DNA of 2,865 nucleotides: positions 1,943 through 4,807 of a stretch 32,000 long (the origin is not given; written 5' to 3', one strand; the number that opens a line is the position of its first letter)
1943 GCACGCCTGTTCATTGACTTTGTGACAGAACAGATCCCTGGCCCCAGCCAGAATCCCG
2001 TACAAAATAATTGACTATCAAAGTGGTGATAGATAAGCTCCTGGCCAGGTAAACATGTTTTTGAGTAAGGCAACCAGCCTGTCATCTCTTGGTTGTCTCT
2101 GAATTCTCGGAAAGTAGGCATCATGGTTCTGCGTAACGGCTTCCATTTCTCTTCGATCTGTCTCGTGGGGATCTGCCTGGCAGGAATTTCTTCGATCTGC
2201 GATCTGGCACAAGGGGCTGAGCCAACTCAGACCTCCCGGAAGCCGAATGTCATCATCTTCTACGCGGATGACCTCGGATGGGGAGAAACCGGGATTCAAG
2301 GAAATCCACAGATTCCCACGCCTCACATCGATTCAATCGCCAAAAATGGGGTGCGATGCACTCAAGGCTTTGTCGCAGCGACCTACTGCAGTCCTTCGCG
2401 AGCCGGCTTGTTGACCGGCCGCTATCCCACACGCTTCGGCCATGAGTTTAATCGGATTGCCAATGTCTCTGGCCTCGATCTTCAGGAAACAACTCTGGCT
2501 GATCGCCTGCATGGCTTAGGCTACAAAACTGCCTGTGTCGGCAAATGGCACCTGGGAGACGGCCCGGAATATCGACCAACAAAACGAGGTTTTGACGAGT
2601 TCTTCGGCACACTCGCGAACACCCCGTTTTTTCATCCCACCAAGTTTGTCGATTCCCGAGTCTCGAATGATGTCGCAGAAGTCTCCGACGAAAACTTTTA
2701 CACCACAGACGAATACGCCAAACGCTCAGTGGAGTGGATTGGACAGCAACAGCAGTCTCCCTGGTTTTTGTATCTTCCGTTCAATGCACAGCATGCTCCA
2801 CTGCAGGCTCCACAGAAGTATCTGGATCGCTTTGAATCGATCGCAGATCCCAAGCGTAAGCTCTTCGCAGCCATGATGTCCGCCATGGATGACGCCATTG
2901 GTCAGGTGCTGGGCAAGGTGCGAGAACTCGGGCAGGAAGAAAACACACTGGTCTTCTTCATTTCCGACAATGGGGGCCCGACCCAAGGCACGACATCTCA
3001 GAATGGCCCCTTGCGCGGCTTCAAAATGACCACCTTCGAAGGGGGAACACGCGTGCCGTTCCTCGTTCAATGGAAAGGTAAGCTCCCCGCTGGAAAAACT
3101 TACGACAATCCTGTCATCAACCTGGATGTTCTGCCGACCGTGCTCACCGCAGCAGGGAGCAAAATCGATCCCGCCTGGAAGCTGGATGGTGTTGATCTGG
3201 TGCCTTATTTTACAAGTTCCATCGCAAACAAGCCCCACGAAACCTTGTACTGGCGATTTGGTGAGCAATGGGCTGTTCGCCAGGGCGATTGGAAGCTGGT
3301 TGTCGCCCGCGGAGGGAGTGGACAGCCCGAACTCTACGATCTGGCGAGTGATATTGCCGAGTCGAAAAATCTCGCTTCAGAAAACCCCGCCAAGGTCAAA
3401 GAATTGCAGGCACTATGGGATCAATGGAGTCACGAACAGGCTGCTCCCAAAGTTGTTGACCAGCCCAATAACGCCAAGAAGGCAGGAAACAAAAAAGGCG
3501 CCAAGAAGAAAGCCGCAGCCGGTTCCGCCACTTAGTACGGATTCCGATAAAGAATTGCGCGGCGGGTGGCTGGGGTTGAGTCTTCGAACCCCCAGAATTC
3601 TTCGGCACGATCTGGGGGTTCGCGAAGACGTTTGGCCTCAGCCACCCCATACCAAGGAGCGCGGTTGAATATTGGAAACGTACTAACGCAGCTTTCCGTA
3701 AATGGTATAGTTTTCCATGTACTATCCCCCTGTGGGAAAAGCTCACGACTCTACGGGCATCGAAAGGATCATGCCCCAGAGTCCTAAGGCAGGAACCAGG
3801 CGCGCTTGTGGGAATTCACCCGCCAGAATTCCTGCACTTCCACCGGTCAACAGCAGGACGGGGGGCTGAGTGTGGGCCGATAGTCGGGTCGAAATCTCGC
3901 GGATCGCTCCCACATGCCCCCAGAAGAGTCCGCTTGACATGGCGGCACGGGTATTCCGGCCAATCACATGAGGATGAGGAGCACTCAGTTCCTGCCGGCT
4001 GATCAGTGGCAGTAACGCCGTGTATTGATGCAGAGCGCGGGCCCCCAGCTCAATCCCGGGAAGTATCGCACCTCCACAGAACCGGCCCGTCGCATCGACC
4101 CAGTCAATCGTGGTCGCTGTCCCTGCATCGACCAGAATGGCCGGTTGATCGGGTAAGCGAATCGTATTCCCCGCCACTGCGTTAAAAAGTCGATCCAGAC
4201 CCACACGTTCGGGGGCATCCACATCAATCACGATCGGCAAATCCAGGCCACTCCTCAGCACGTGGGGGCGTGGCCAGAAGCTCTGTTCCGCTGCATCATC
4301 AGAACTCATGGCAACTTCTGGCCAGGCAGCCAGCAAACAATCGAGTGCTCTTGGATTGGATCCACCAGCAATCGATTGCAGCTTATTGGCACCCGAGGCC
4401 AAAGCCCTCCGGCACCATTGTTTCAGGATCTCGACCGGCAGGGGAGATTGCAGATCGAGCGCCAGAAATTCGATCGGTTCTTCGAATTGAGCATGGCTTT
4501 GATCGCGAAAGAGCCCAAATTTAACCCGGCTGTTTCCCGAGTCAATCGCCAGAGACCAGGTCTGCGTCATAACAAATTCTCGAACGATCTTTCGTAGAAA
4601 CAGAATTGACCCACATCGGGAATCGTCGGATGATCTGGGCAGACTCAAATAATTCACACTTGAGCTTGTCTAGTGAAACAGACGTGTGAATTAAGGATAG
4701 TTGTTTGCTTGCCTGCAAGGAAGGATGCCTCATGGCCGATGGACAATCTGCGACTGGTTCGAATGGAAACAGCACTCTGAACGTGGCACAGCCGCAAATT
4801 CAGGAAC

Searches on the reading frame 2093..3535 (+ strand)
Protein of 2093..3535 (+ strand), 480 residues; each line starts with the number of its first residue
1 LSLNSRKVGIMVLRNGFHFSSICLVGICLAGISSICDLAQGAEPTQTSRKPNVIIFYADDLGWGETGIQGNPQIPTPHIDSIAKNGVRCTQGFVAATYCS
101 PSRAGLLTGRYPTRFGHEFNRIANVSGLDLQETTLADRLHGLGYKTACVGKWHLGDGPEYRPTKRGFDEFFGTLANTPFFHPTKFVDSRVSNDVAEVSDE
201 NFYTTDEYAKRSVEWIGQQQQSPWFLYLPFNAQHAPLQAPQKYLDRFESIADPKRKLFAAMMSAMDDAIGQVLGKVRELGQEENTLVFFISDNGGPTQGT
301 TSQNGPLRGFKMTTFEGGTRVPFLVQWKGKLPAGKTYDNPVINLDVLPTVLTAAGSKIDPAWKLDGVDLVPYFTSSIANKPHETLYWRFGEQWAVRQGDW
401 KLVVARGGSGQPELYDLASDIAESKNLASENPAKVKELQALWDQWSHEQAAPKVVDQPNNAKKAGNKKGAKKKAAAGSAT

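Call 58: search_protein_families(library=pfam, proteins=[window:2093-3535:+], max_evalue=0.001)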
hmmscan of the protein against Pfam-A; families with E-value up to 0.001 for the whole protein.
window:2093-3535:+ (480 aa): 3 families
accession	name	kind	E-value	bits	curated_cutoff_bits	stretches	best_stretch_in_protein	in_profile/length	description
PF00884.28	Sulfatase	-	9.3e-61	206.2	25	1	51-355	1-300/301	Sulfatase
PF16347.10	SGSH_C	-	3.2e-10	40.8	29.3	1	314-432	11-136/154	N-sulphoglucosamine sulphohydrolase, C-terminal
PF14707.11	Sulfatase_C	-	0.00046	21.2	30.9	0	411-459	55-107/127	C-terminal region of aryl-sulfatase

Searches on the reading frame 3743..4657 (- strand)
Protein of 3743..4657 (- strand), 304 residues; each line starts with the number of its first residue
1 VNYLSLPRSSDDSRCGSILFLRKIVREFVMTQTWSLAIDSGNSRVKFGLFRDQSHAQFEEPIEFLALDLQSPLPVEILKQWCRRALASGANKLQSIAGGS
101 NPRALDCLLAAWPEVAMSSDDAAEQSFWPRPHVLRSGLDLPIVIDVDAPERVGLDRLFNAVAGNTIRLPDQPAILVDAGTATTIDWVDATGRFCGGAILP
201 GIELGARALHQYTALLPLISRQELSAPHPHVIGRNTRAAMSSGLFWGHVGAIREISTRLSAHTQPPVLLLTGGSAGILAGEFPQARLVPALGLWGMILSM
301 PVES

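Call 58: search_protein_families(library=pfam, proteins=[window:3743-4657:-], max_evalue=0.001)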
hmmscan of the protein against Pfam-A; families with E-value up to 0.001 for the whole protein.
window:3743-4657:- (304 aa): 1 family
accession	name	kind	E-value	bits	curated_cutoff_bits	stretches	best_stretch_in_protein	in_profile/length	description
PF03309.20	Pan_kinase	-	2.1e-44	152.3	24.7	1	36-256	2-203/205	Type III pantothenate kinase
